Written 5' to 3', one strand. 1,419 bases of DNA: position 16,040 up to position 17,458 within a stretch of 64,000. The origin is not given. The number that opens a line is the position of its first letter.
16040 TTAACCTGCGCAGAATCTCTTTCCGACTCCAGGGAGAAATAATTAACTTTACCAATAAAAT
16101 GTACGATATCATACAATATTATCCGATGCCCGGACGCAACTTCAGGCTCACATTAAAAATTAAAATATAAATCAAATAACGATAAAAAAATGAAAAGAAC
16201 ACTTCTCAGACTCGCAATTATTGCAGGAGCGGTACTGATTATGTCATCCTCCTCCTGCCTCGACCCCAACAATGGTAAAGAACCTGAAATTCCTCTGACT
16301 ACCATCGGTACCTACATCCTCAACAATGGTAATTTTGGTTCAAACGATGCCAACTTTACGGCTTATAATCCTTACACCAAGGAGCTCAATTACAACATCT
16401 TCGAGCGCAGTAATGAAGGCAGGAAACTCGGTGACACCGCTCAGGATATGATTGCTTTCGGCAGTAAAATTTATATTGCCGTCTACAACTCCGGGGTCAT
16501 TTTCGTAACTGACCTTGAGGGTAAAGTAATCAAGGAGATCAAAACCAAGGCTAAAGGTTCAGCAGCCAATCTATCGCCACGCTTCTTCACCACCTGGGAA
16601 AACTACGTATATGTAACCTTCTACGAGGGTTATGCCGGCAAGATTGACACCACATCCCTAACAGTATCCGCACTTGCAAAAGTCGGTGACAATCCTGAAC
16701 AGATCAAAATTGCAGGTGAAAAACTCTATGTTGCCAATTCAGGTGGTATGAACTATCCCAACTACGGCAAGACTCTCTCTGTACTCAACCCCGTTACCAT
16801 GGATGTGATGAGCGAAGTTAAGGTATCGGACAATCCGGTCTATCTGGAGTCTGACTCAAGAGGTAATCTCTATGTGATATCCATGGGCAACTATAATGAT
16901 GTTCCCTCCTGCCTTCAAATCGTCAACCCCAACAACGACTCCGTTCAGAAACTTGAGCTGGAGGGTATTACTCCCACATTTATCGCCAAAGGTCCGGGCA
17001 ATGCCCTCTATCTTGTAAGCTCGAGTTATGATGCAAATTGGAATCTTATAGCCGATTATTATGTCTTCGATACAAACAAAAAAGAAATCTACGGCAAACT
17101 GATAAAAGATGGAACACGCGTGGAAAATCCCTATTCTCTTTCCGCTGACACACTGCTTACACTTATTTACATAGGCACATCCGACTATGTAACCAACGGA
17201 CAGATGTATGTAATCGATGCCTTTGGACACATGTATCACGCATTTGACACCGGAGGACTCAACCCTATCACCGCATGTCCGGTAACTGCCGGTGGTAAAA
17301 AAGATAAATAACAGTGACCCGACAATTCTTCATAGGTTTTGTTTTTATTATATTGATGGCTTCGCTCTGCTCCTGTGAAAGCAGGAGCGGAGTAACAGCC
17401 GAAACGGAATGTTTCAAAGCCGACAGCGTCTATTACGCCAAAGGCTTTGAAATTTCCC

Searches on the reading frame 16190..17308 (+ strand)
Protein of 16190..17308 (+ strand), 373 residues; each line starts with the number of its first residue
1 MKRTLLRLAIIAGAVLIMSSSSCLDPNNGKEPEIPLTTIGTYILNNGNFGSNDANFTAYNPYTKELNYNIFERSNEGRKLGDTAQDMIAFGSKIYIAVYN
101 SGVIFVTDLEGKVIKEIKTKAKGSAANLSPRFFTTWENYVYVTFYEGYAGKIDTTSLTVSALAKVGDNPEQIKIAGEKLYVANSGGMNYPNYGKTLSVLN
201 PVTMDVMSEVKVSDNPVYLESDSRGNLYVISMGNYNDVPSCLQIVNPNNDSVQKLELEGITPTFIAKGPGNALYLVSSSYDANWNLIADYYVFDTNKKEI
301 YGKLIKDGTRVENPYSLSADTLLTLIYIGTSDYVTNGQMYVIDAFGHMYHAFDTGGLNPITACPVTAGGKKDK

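Call 5: search_protein_families(library=pfam, proteins=[window:16190-17308:+], max_evalue=0.01)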
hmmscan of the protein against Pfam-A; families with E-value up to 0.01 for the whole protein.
window:16190-17308:+ (373 aa): 1 family
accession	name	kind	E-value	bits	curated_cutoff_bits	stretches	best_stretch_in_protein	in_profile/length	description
PF16819.11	DUF5074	-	8e-11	42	27.2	1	40-308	2-283/353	Domain of unknown function (DUF5074)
